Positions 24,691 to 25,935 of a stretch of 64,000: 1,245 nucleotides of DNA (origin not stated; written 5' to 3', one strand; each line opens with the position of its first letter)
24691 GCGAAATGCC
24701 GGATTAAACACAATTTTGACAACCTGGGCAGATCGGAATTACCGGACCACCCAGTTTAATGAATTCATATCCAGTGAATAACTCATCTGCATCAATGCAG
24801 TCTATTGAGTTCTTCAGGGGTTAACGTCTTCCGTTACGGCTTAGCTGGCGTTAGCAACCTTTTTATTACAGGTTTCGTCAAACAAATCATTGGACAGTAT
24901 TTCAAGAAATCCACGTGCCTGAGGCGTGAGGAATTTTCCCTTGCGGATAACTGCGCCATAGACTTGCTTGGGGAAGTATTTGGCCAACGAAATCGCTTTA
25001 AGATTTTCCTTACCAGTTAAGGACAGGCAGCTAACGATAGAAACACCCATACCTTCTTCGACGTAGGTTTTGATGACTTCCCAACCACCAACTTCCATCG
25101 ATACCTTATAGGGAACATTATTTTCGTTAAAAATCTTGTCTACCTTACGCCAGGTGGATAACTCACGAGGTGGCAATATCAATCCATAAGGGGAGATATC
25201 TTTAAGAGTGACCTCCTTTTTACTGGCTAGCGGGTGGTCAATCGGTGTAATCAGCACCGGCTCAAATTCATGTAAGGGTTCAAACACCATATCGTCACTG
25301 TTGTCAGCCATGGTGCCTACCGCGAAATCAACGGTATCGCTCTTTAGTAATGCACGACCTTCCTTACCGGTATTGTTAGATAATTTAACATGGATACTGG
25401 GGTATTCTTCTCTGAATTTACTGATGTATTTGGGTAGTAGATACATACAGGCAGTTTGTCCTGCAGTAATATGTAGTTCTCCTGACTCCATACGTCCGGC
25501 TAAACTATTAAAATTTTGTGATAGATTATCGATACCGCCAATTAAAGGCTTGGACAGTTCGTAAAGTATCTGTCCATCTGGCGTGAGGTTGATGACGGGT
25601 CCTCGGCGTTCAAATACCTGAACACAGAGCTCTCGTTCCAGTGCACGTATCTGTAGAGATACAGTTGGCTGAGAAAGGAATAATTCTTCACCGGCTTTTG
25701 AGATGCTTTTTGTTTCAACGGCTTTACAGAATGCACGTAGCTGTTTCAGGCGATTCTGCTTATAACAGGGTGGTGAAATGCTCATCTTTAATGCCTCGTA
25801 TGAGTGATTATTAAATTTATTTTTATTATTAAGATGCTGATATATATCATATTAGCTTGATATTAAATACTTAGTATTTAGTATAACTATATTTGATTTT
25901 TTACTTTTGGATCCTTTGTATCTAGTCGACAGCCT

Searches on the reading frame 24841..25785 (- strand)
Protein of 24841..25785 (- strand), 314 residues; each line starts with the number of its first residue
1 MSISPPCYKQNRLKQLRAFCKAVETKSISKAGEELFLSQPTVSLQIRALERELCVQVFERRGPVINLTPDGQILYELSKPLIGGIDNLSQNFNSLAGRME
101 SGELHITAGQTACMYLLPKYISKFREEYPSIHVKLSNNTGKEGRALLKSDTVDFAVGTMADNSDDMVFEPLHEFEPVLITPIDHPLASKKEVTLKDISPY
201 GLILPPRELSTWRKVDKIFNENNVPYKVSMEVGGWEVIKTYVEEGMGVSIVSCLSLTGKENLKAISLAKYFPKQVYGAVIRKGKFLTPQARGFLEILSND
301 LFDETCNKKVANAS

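Call 35: find_encoding_contigs(protein=window:24841-25785:-, flank=10000, max_places=3)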
Protein window:24841-25785:- (314 aa): 9 contigs read that carry it; 3 places shown.
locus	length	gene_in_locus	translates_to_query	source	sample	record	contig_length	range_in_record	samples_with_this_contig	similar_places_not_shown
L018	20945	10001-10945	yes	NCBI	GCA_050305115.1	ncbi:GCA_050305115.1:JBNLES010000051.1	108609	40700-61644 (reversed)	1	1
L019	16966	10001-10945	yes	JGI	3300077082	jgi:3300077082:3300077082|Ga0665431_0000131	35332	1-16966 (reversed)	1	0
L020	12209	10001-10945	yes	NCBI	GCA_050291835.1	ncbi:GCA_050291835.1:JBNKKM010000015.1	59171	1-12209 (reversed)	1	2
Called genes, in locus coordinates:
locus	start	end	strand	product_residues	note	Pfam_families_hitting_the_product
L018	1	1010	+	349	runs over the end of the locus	PF13899:Thioredoxin_7 (faint), PF13098:Thioredoxin_2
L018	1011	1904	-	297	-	PF00892:EamA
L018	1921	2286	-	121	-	PF01814:Hemerythrin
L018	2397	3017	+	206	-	PF00551:Formyl_trans_N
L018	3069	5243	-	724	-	PF20656:MS_N, PF20658:MSG_insertion, PF01274:MS_TIM-barrel, PF20659:MS_C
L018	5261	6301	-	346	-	PF09712:PHA_synth_III_E (weak)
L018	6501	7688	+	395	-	PF00108:Thiolase_N, PF00109:ketoacyl-synt (weak), PF02803:Thiolase_C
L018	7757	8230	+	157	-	PF07879:PHB_acc_N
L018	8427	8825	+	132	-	PF09361:Phasin_2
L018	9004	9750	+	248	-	PF00106:adh_short, PF01370:Epimerase (weak), PF08659:KR, PF16363:GDP_Man_Dehyd (faint), PF23441:SDR (faint), PF13460:NAD_binding_10 (weak), PF13561:adh_short_C2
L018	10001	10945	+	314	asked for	PF00126:HTH_1, PF03466:LysR_substrate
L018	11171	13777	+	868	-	PF11791:Aconitase_B_N, PF06434:Aconitase_2_N, PF00330:Aconitase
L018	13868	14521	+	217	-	PF10502:Peptidase_S26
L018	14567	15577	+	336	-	-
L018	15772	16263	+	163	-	PF07963:N_methyl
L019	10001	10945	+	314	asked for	PF00126:HTH_1, PF03466:LysR_substrate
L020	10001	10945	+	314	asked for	PF00126:HTH_1, PF03466:LysR_substrate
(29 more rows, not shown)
